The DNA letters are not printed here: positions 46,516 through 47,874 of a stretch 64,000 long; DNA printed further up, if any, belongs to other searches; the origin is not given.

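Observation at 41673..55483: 15-gene aryl-polyene/flexirubin-like type II PKS-FAS operon with a reduced, atypical gene set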

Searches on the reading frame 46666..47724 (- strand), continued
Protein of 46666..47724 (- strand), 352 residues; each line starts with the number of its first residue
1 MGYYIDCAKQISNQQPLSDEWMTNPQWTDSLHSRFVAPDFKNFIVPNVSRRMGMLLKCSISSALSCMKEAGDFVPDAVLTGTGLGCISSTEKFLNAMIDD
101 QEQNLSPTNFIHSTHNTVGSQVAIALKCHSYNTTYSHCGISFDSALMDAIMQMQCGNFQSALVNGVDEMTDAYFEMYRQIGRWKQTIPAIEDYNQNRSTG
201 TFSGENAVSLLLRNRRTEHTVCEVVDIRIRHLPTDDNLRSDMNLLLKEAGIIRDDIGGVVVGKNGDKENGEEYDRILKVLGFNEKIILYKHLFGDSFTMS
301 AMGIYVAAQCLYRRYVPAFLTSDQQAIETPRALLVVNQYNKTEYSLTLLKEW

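Call 23: find_encoding_contigs(protein=P0007, flank=10000, max_places=2)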
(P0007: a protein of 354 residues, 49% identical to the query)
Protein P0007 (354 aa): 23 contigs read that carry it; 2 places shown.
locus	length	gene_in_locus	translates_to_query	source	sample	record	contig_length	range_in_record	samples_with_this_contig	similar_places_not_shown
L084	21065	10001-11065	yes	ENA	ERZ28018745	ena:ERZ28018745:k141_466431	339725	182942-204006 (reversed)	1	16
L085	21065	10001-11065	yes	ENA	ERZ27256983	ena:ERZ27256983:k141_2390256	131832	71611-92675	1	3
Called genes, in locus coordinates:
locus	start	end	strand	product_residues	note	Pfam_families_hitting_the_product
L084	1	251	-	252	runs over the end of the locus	PF01346:FKBP_N, PF00254:FKBP_C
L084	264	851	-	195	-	PF01346:FKBP_N, PF00254:FKBP_C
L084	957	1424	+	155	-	PF14088:DUF4268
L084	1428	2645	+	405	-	PF00109:ketoacyl-synt, PF02801:Ketoacyl-synt_C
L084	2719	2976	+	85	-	PF00550:PP-binding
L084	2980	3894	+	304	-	PF03279:Lip_A_acyltrans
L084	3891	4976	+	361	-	PF21212:Dimerisation2-like_dom, PF08100:Dimerisation (faint), PF00891:Methyltransf_2, PF08242:Methyltransf_12 (weak)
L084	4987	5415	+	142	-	PF22817:ApeP-like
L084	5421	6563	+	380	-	PF00109:ketoacyl-synt, PF02801:Ketoacyl-synt_C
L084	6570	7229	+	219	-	PF14014:DUF4230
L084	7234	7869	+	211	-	PF14014:DUF4230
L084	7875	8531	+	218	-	-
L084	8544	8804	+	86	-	PF00550:PP-binding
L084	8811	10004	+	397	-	PF00109:ketoacyl-synt, PF00108:Thiolase_N (weak), PF02801:Ketoacyl-synt_C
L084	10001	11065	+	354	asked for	PF13723:Ketoacyl-synt_2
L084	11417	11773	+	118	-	PF07977:FabA (faint), PF22818:ApeI-like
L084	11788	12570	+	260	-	PF00535:Glycos_transf_2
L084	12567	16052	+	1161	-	PF03176:MMPL (faint), PF01553:Acyltransferase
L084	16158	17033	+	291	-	PF20434:BD-FAE, PF07859:Abhydrolase_3 (weak), PF00326:Peptidase_S9 (weak)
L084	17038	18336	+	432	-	PF00501:AMP-binding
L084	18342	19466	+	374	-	-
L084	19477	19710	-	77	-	PF04071:zf-like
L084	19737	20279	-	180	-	-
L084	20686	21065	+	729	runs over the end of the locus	PF03030:H_PPase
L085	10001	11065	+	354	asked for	PF13723:Ketoacyl-synt_2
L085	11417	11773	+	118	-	PF07977:FabA (faint), PF22818:ApeI-like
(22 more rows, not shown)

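Call 29: search_protein_families(library=pfam, proteins=[L061:6635-7273:+, L017:6247-6678:+, L051:1317-2045:+, L029:4511-4756:+, L076:4317-5690:+, L011:15289-16785:+, L064:17517-18812:+, L028:19885-20745:+, L025:12035-12514:+, L084:17038-18336:+], max_evalue=0.001)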
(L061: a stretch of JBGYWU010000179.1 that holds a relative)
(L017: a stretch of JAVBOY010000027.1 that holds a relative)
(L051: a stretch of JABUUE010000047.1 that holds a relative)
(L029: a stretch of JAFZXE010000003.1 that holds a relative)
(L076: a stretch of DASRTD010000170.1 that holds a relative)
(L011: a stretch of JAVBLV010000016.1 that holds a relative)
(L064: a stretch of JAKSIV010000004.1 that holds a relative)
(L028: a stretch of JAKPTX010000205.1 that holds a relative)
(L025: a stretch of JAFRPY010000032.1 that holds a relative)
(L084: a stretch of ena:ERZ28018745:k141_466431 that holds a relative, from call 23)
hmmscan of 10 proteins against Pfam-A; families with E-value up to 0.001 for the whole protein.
L061:6635-7273:+ (212 aa): 1 family
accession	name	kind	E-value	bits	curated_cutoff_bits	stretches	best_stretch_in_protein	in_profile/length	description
PF03548.22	LolA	-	1.4e-19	70.9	23.6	1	44-210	2-162/165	Outer membrane lipoprotein carrier protein LolA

L017:6247-6678:+ (143 aa): 2 families
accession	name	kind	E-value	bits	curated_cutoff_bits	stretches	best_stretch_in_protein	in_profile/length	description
PF13279.12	4HBT_2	-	6.5e-14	52.9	25.5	1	17-124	2-109/122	Thioesterase-like superfamily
PF03061.28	4HBT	-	3.7e-06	27.6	20.6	1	24-106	1-76/79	Thioesterase superfamily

L051:1317-2045:+ (242 aa): 4 families
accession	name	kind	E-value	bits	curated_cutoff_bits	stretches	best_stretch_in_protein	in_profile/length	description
PF13561.12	adh_short_C2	-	7.2e-62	209.5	27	1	11-240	6-235/236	Enoyl-(Acyl carrier protein) reductase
PF00106.31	adh_short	-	5.5e-58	196.1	26.6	1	2-195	1-191/195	short chain dehydrogenase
PF08659.16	KR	-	1.6e-18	67.7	22.6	1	5-163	4-159/180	KR domain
PF23441.1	SDR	-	0.00019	21.3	27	1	116-208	126-216/258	SDR-like rossmann domain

L029:4511-4756:+ (81 aa): 1 family
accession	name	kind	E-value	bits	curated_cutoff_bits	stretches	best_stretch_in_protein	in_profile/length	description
PF00550.31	PP-binding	-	8.8e-13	48.7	20.8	1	9-75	2-67/67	Phosphopantetheine attachment site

L076:4317-5690:+ (457 aa): 1 family
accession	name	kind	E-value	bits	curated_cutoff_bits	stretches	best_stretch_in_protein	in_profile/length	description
PF00221.24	Lyase_aromatic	-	1.5e-148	495.8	27.3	1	1-423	53-465/466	Aromatic amino acid lyase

L011:15289-16785:+ (498 aa): 9 families
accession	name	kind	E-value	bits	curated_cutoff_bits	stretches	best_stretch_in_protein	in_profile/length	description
PF13450.12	NAD_binding_8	-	2.6e-17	63.3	21.9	1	9-76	1-68/68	NAD(P)-binding Rossmann-like domain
PF01593.30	Amino_oxidase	-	1.4e-15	57.9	19.8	1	14-479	1-432/443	Flavin containing amine oxidoreductase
PF00890.30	FAD_binding_2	-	1.1e-08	35.2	20.4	1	6-44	1-37/414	FAD binding domain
PF01946.23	Thi4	-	2.6e-07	30.6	26.2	1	5-42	18-56/235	Thi4 family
PF01266.30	DAO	-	7.9e-07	29.4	27.9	1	6-41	1-37/353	FAD dependent oxidoreductase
PF03486.20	HI0933_like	-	7.3e-06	26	50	0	6-41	2-37/244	HI0933-like protein Rossmann domain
PF07992.20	Pyr_redox_2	-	0.00015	21.7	26.1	0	5-43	1-41/291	Pyridine nucleotide-disulphide oxidoreductase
PF01494.25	FAD_binding_3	-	0.00032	20.5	22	1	5-37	2-34/349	FAD binding domain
PF12831.13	FAD_oxidored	-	0.00037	20.4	27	1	6-43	1-38/416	FAD dependent oxidoreductase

L064:17517-18812:+ (431 aa): 2 families
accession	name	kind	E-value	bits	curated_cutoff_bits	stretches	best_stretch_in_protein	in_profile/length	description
PF04055.27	Radical_SAM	-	5.2e-08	33.7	29.5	1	173-312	4-166/166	Radical SAM superfamily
PF02310.24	B12-binding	-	0.00079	19.7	32.1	0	24-121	12-120/121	B12 binding domain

L028:19885-20745:+ (286 aa): 5 families
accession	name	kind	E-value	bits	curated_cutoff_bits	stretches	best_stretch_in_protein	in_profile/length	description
PF20434.5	BD-FAE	-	1.6e-21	77.3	26.8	1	43-237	4-213/215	BD-FAE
PF00326.27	Peptidase_S9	-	9.6e-13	48.5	22.6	1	110-280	48-207/213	Prolyl oligopeptidase family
PF07859.19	Abhydrolase_3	-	1e-12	48.7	25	1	61-258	7-208/210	alpha/beta hydrolase fold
PF01738.24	DLH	-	2.2e-08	34.4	21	1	214-280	144-214/217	Dienelactone hydrolase family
PF08386.16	Abhydrolase_4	-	0.00044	20.8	21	1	210-260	32-77/103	TAP-like protein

L025:12035-12514:+ (159 aa): 0 families

L084:17038-18336:+ (432 aa): 2 families
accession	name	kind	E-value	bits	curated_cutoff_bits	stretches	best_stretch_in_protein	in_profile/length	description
PF00501.34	AMP-binding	-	3.7e-12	46.2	29.9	1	18-290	79-376/384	AMP-binding enzyme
PF14535.12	AMP-binding_C_2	-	2.1e-05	25.1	25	1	338-431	1-96/96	AMP-binding enzyme C-terminal domain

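Call 31: search_protein_families(library=pfam, proteins=[L068:12460-13128:+, L028:19545-19913:+, L066:7680-8723:+, L053:11056-11829:+], max_evalue=0.01)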
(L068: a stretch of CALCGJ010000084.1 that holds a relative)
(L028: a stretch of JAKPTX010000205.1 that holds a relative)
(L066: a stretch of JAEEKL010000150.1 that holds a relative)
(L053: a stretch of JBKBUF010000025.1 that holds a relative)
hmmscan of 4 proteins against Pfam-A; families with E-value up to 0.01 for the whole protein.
L068:12460-13128:+ (222 aa): 0 families

L028:19545-19913:+ (122 aa): 0 families

L066:7680-8723:+ (347 aa): 3 families
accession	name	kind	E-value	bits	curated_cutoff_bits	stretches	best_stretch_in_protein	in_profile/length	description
PF16169.10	DUF4872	-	1.6e-37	129.3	28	1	162-333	2-170/173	Domain of unknown function (DUF4872)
PF14399.12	BtrH_N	-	3.2e-31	108.8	29.7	1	12-145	1-133/134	Butirosin biosynthesis protein H, N-terminal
PF13529.12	Peptidase_C39_2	-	0.0058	17.6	24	0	83-145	81-141/143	Peptidase_C39 like family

L053:11056-11829:+ (257 aa): 1 family
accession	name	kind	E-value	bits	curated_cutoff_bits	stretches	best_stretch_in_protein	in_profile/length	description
PF01522.26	Polysacc_deac_1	-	4.8e-37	127.1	23.1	1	62-184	2-122/124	Polysaccharide deacetylase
